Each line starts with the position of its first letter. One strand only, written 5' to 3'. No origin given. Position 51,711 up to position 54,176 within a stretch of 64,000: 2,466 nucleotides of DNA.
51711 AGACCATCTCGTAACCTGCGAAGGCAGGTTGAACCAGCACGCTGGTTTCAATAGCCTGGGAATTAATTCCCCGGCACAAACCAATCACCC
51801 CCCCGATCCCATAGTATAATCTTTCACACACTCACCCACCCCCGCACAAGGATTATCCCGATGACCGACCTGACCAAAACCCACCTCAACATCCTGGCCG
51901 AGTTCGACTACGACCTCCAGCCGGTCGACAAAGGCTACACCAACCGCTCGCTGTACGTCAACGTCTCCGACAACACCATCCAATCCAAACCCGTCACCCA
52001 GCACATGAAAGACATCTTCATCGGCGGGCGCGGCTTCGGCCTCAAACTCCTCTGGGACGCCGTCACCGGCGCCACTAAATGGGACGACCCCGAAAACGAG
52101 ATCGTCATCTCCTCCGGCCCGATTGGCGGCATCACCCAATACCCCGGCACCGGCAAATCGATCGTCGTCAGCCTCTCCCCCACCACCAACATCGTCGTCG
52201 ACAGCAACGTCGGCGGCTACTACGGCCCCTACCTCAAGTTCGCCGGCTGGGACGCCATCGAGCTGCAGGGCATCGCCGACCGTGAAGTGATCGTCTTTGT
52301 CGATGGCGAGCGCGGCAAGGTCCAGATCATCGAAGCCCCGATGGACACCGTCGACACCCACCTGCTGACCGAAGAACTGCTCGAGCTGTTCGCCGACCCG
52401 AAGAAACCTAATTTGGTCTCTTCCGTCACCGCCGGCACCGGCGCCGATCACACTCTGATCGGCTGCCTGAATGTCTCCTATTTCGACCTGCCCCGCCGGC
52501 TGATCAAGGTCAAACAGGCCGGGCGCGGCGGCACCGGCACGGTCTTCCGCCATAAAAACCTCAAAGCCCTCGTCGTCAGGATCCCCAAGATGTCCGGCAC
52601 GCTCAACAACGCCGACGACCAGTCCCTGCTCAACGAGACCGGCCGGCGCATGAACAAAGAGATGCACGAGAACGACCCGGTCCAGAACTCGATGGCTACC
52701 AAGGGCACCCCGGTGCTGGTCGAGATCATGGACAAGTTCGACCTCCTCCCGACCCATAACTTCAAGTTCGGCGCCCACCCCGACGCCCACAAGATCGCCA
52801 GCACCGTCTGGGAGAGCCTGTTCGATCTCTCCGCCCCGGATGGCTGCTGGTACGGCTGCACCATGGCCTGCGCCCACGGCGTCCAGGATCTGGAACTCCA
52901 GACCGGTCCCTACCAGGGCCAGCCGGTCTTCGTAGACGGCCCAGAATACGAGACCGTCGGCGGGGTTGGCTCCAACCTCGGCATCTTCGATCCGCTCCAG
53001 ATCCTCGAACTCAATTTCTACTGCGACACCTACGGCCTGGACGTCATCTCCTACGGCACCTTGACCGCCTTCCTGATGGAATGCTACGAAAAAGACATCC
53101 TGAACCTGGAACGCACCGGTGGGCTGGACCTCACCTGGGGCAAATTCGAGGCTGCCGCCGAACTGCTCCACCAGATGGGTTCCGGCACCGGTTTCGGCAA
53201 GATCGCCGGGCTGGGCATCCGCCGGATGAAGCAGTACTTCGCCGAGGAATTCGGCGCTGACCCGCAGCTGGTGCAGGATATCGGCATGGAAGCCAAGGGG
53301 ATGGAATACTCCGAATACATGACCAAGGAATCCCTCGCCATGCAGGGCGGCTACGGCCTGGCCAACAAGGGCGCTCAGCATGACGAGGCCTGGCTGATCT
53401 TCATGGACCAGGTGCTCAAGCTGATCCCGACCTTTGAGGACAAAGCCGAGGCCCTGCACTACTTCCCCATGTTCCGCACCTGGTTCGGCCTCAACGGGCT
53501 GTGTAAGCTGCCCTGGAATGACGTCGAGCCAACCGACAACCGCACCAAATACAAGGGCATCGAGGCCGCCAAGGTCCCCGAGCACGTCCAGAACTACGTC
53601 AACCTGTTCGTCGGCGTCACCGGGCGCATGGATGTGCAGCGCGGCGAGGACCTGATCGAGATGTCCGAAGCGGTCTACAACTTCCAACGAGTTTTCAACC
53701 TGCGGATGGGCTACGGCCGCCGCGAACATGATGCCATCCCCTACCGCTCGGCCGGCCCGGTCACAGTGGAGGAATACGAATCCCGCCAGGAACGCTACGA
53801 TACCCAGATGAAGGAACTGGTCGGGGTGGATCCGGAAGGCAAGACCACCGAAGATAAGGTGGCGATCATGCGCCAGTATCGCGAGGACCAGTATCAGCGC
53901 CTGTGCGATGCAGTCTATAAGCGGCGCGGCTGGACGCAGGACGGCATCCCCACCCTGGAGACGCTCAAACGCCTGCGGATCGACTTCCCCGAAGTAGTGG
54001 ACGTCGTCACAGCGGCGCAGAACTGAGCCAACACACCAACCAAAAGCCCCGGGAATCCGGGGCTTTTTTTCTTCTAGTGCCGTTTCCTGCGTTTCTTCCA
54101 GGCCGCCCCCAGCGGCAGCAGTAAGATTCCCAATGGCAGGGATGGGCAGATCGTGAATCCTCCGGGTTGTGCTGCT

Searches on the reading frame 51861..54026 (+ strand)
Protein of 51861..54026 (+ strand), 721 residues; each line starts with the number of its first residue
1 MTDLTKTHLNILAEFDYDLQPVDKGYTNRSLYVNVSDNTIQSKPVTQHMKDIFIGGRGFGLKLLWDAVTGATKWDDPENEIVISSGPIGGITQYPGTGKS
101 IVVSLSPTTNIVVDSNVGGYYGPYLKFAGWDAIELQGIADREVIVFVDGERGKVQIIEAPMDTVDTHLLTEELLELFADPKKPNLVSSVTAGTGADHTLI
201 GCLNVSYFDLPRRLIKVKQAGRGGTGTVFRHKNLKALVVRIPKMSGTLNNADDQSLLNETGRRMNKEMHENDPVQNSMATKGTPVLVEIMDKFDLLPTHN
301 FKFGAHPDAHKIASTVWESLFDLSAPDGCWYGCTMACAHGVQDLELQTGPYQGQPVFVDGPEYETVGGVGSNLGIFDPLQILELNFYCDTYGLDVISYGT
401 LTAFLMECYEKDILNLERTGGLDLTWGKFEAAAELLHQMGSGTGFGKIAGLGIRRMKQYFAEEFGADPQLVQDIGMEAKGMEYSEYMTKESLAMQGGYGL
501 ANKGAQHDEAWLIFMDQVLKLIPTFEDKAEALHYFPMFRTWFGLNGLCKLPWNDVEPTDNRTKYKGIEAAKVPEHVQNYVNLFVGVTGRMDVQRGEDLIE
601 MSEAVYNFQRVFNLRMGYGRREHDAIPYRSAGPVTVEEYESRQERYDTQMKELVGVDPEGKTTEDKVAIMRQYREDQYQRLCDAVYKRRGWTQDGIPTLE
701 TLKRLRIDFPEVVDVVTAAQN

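Call 38: search_protein_families(library=pfam, proteins=[window:51861-54026:+], max_evalue=0.001)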
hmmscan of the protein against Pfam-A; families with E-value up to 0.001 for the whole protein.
window:51861-54026:+ (721 aa): 2 families
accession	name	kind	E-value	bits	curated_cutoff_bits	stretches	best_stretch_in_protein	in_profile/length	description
PF01314.23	AFOR_C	-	1.3e-95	321.3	27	1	260-707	2-385/385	Aldehyde ferredoxin oxidoreductase, domains 2 & 3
PF02730.20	AFOR_N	-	3.6e-44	151.3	29.8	1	29-240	2-197/199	Aldehyde ferredoxin oxidoreductase, N-terminal domain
